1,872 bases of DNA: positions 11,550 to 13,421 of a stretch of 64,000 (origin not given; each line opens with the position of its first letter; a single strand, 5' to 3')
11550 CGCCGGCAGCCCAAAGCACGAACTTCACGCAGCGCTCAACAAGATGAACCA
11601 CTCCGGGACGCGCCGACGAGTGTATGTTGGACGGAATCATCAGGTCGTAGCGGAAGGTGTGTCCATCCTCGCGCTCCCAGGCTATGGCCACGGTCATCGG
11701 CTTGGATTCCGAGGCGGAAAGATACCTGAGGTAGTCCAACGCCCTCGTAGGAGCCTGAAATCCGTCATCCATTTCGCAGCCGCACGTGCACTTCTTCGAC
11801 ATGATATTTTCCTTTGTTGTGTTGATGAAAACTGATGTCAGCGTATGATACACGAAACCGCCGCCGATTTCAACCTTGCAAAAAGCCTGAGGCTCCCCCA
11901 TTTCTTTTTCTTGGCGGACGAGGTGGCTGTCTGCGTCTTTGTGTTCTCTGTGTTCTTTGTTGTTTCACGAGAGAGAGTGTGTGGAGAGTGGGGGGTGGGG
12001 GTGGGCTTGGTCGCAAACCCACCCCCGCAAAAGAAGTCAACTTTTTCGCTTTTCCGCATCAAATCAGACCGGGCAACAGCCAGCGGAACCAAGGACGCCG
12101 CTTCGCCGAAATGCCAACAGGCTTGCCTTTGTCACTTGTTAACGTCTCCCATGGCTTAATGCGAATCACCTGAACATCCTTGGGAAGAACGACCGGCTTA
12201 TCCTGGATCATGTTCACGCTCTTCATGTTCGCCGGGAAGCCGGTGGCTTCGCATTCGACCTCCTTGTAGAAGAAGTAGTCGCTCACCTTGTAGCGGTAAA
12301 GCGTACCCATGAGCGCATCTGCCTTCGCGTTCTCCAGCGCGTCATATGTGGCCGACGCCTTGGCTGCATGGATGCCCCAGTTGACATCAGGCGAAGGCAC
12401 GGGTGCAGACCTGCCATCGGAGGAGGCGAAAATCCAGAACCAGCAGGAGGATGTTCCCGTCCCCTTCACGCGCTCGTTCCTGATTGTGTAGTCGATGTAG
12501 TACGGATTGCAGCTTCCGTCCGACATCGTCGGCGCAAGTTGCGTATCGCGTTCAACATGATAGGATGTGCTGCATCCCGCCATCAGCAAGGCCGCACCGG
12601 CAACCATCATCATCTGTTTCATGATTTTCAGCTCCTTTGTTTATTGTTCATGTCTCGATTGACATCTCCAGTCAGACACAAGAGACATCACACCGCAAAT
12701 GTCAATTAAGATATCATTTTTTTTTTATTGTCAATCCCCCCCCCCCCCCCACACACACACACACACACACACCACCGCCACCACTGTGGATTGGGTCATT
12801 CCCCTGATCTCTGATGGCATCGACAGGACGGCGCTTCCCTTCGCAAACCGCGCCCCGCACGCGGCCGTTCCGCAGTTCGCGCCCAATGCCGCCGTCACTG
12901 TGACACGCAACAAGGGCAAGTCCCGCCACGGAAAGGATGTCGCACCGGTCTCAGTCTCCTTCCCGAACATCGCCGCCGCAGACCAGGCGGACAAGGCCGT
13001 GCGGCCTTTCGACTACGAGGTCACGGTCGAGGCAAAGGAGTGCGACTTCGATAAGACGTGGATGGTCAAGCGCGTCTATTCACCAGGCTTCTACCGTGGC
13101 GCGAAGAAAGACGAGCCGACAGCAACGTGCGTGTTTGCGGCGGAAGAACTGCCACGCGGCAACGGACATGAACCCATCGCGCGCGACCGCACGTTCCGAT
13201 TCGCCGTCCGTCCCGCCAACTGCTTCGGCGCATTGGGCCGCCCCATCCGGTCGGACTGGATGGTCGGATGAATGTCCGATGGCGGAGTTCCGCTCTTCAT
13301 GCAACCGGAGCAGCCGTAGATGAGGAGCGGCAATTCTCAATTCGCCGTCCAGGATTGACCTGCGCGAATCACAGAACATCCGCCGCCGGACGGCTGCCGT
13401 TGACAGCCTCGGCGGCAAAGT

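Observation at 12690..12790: Three hypermutable tracts (A10, G15 and (GT)11 on the transcribed strand) built into a lipoprotein promoter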

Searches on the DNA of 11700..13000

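Call 68: search_rna_families(source=window, start=11700, end=13000, threshold=evalue, max_evalue=1)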
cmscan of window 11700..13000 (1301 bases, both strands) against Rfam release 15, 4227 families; matches with E-value up to 1: 1.
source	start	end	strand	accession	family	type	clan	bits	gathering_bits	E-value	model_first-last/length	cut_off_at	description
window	11994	12028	-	RF03196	mir-6790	Gene; miRNA;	-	22.2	78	0.14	1-63/63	no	mir-6790 microRNA precursor family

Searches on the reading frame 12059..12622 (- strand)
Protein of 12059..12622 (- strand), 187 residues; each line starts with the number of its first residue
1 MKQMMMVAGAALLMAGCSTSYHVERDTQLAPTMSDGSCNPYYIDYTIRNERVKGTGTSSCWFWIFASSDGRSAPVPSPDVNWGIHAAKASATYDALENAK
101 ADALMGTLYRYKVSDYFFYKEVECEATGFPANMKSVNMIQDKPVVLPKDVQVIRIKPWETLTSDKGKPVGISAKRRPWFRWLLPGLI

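Call 6: search_protein_families(library=pfam, proteins=[window:12059-12622:-], max_evalue=0.01)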
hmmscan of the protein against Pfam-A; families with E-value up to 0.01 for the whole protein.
window:12059-12622:- (187 aa): 0 families

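Call 7: search_protein_families(library=ncbifam, proteins=[window:12059-12622:-], max_evalue=0.01)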
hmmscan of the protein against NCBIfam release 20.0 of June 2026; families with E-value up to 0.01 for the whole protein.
window:12059-12622:- (187 aa): 0 families

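Call 8: find_encoding_contigs(protein=window:12059-12622:-, flank=3000, max_places=10)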
Protein window:12059-12622:- (187 aa): 1 contig read that carries it; 1 place shown.
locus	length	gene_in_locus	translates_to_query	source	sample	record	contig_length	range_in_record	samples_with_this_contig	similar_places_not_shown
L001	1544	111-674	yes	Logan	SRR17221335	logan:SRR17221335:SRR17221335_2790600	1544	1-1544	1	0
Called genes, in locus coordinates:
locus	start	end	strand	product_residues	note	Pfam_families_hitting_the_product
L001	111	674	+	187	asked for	-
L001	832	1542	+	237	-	?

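Call 9: find_homologous_proteins(query=window:12059-12622:-)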
Query window:12059-12622:- (187 aa): 6 proteins with E <= 0.001 among 58 candidates.
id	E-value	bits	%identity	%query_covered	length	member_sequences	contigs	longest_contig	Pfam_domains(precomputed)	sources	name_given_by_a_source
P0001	1.1e-124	431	99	100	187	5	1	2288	-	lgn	-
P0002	4.4e-92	325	78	100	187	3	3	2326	-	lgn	-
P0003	2.1e-85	303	71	100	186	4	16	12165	-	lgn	-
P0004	1.0e-65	239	77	74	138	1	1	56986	-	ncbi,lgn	-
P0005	1.9e-39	153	45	87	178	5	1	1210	-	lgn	-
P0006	2.2e-38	150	48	86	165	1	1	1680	-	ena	-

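Call 11: find_encoding_contigs(protein=P0001, flank=3000, max_places=10)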
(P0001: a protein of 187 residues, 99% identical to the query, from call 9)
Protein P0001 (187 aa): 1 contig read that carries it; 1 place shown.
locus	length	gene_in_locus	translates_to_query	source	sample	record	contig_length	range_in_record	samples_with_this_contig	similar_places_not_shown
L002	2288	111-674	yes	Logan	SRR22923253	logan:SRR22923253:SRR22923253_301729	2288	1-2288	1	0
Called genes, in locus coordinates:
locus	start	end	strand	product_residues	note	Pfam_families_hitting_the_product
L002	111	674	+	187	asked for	-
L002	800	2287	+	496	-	?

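Call 12: find_encoding_contigs(protein=P0002, flank=3000, max_places=10)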
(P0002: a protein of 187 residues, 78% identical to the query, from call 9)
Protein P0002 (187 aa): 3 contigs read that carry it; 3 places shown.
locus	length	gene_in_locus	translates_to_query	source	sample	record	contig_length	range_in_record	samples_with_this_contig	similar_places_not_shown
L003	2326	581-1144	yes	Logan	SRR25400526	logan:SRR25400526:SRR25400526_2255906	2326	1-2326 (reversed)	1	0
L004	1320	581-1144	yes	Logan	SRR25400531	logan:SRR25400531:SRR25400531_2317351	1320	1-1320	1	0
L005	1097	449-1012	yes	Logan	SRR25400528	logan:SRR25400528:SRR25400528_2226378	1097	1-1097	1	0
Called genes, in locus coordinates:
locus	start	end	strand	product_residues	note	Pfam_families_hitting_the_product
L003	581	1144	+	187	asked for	-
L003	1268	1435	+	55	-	-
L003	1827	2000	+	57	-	-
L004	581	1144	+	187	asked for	-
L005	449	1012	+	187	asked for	-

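Call 13: find_encoding_contigs(protein=P0003, flank=4000, max_places=10)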
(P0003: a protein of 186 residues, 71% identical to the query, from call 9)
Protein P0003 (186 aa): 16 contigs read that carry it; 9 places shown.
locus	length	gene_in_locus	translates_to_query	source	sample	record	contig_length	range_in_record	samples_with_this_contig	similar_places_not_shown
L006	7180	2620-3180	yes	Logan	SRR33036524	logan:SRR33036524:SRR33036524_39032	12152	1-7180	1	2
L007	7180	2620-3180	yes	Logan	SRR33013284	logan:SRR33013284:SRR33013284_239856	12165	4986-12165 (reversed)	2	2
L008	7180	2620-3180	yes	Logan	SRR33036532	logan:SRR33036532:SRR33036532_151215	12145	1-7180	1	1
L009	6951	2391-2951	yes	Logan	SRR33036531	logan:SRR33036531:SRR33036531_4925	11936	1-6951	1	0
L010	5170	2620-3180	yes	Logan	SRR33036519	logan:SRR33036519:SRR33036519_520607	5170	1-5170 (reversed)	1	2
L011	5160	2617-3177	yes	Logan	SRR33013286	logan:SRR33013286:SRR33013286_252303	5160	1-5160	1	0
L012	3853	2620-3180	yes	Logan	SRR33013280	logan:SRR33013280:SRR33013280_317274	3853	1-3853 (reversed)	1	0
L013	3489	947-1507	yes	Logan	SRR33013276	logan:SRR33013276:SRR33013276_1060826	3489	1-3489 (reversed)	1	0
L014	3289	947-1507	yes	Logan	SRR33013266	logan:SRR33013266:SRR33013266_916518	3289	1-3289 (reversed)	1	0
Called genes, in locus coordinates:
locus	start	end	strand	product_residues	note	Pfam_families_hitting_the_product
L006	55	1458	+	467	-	PF04317:DUF463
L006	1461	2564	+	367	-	PF05128:DUF697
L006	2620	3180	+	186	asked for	-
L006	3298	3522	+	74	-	-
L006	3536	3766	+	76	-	-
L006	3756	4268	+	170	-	PF14014:DUF4230 (weak)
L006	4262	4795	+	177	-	-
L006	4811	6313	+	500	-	-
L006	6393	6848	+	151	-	-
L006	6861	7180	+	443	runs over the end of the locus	-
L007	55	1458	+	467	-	PF04317:DUF463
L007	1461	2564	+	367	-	PF05128:DUF697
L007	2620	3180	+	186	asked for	-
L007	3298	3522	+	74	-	-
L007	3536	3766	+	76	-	-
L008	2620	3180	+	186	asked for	-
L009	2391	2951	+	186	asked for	-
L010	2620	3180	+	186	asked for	-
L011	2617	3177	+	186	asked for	-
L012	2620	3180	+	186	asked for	-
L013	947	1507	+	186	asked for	-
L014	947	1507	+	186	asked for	-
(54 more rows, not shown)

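Call 17: find_encoding_contigs(protein=P0004, flank=5000, max_places=5)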
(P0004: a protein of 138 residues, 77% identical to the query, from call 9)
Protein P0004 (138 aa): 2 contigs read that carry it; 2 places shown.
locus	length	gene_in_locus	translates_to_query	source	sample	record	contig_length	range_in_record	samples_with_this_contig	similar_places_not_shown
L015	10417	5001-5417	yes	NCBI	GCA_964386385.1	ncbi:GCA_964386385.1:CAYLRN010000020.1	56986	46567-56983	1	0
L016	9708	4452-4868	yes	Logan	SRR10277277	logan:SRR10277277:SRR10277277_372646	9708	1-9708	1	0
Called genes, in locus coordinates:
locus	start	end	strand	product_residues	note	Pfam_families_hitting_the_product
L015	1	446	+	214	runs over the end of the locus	PF04545:Sigma70_r4 (faint), PF08281:Sigma70_r4_2 (weak)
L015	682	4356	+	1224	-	-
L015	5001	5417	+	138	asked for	-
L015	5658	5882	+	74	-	-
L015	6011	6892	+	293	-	PF12873:DUF3825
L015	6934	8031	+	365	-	-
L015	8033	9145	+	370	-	-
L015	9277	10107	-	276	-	PF08543:Phos_pyr_kin, PF00294:PfkB (weak)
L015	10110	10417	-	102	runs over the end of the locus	?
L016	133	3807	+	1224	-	-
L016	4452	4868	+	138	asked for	-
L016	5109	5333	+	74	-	-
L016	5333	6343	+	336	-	PF12873:DUF3825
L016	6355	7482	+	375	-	-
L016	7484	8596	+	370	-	-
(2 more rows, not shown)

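Call 18: find_encoding_contigs(protein=P0005, flank=3000, max_places=5)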
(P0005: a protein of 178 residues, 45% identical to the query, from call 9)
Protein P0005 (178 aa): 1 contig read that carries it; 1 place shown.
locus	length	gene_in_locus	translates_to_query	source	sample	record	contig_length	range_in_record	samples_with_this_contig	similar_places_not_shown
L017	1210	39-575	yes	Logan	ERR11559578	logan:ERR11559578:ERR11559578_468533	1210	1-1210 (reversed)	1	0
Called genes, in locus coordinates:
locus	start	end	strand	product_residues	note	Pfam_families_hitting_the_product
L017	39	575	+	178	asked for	-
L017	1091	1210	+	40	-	?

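Call 19: find_encoding_contigs(protein=P0006, flank=3000, max_places=5)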
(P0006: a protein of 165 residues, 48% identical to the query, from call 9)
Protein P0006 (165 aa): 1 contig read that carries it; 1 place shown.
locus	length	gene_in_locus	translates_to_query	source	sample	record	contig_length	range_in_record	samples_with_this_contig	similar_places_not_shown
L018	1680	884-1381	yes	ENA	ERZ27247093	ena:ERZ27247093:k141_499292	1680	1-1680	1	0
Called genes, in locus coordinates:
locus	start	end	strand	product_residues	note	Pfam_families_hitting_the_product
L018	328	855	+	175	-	PF02985:HEAT (faint)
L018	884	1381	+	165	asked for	-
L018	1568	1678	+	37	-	?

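Call 38: find_related_loci(query=A1, collection=genome_contigs, flank=6000)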
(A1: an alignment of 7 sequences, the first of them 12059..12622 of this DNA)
Query A1 (187 aa) in genome_contigs; peptide patterns used: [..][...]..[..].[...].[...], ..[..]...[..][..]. (x = any residue, [..] = any of these).
91 stretches matched a pattern; 3 encode a relative of the query (tblastn E <= 1e-3); 3 distinct loci.
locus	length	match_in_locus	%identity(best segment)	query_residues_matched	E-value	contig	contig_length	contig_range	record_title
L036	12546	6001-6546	95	1-182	2e-119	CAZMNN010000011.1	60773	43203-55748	MAG TPA_asm: uncultured Lentisphaeraceae bacterium isolate binchicken_co370_263 genome assembly, contig: NODE_673_length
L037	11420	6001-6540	72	1-181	4e-83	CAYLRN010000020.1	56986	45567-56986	MAG TPA_asm: uncultured Lentisphaeraceae bacterium isolate SRP225648_co1_977 genome assembly, contig: NODE_885_length_56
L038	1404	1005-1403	86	6-139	6e-83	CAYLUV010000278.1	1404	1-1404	MAG TPA_asm: uncultured Lachnospiraceae bacterium isolate SRP350583_co1_310 genome assembly, contig: NODE_122942_length_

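Call 46: find_related_loci(query=A1, collection=metagenome_contigs, flank=3000)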
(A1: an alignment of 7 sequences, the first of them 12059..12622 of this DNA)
Query A1 (187 aa) in metagenome_contigs; peptide patterns used: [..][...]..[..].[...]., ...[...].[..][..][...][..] (x = any residue, [..] = any of these).
480 stretches matched a pattern; 4 encode a relative of the query (tblastn E <= 1e-3); 4 distinct loci.
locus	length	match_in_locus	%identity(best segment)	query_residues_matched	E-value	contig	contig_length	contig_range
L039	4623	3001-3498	45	1-163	5e-46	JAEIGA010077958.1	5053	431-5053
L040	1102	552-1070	47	1-169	2e-46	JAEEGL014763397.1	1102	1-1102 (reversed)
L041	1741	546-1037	45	1-161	1e-39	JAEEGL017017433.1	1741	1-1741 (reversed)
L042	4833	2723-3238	45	1-169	4e-38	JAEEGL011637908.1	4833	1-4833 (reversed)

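Call 71: search_protein_families(library=pfam, proteins=[L036:4199-5680:-, L015:682-4356:+, L036:6628-8118:+, L036:8145-10178:+], max_evalue=0.01)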
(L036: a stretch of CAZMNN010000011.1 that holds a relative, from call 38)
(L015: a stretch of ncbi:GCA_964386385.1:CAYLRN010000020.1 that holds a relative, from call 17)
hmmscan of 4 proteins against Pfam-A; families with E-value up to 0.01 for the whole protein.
L036:4199-5680:- (493 aa): 2 families
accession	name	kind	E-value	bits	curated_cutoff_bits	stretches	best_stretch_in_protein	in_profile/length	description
PF00149.33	Metallophos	-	3.1e-09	38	21.5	1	36-199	1-180/191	Calcineurin-like phosphoesterase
PF12850.12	Metallophos_2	-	6.2e-08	33.2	27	1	36-256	1-123/154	Calcineurin-like phosphoesterase superfamily domain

L015:682-4356:+ (1224 aa): 1 family
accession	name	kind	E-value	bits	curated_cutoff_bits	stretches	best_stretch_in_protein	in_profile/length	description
PF18998.6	Flg_new_2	-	0.0059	17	23.6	0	782-835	15-69/73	Divergent InlB B-repeat domain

L036:6628-8118:+ (496 aa): 1 family
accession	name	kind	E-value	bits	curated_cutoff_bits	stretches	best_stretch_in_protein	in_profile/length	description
PF18998.6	Flg_new_2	-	9.7e-05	22.7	23.6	1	364-435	11-70/73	Divergent InlB B-repeat domain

L036:8145-10178:+ (677 aa): 3 families
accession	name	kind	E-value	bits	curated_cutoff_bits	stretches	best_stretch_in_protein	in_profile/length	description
PF05345.18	He_PIG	-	1.2e-15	58.1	24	2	370-418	42-95/96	Putative Ig domain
PF18998.6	Flg_new_2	-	7.1e-10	39.2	23.6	1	137-208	9-71/73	Divergent InlB B-repeat domain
PF09479.16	Flg_new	-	0.0026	18.3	27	0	147-178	16-48/65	Listeria-Bacteroides repeat domain (List_Bact_rpt)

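Call 78: predict_structure(alignment_id=A1)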
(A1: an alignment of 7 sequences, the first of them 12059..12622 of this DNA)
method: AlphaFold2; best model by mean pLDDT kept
length: 187 residues; sequences in the alignment: 7
mean_pLDDT: 34.3   pTM: 0.31
mean pLDDT of the five models: 34.3, 33.6, 30.2, 30.2, 29.7
residues with pLDDT >= 90: 0; 70-90: 0; 50-70: 1; < 50: 186
segments of 3 or more residues with pLDDT < 50: 1-37, 39-187
pLDDT, mean of each block of 10 residues (from residue 1): 31 27 34 45 41 37 41 32 30 27 29 28 28 39 40 32 32 39 44
secondary structure, 60 per line:
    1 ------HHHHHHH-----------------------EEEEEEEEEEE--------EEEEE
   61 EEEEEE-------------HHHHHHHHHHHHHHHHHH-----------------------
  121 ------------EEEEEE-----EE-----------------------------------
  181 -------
elements in order: H7-13 E37-47 E56-66 H80-97 E133-138

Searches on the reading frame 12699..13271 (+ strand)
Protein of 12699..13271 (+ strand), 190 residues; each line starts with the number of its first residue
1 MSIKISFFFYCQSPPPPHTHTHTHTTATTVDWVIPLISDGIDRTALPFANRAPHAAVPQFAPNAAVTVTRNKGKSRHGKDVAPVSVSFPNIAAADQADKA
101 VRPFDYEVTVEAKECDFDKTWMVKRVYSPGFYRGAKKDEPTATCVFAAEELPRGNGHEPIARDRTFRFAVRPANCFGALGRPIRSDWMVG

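Call 6: search_protein_families(library=pfam, proteins=[window:12699-13271:+], max_evalue=0.01)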
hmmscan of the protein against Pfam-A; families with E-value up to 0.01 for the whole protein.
window:12699-13271:+ (190 aa): 0 families

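Call 7: search_protein_families(library=ncbifam, proteins=[window:12699-13271:+], max_evalue=0.01)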
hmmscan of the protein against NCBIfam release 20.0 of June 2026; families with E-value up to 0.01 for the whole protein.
window:12699-13271:+ (190 aa): 0 families

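Call 43: find_homologous_proteins(query=window:12786-13271:+)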
Query window:12786-13271:+: 26 candidates shared short words with the query, none scored E <= 0.001.

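Call 65: search_protein_representatives(protein=window:12786-13268:+)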
Query: 161 residues. Proteins with E-value up to 0.001 (for the whole library): 205; up to 1e-10: 60; up to 1e-30: 2. The best 150 are listed.
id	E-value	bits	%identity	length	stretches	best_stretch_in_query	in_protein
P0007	8.7e-77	273.2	77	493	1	2-161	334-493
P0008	5.5e-36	140.5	50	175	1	2-159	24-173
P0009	2.6e-27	112.3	50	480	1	2-159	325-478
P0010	4.4e-25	105.1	40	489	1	2-159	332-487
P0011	3.1e-24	102.3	49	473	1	13-159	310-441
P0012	8.7e-24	100.9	46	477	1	2-159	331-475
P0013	9.5e-24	100.7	42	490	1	18-158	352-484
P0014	1.1e-23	100.6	52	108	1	58-161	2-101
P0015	1.8e-21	93.4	46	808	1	16-161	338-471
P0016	2.5e-21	92.9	42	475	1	2-154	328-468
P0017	4.1e-18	82.4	44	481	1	15-159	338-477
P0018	5.7e-18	81.9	39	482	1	2-159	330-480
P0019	6.3e-18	81.8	42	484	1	16-159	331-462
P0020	9.5e-18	81.2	37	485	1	2-154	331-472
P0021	2.1e-17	80.1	41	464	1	2-159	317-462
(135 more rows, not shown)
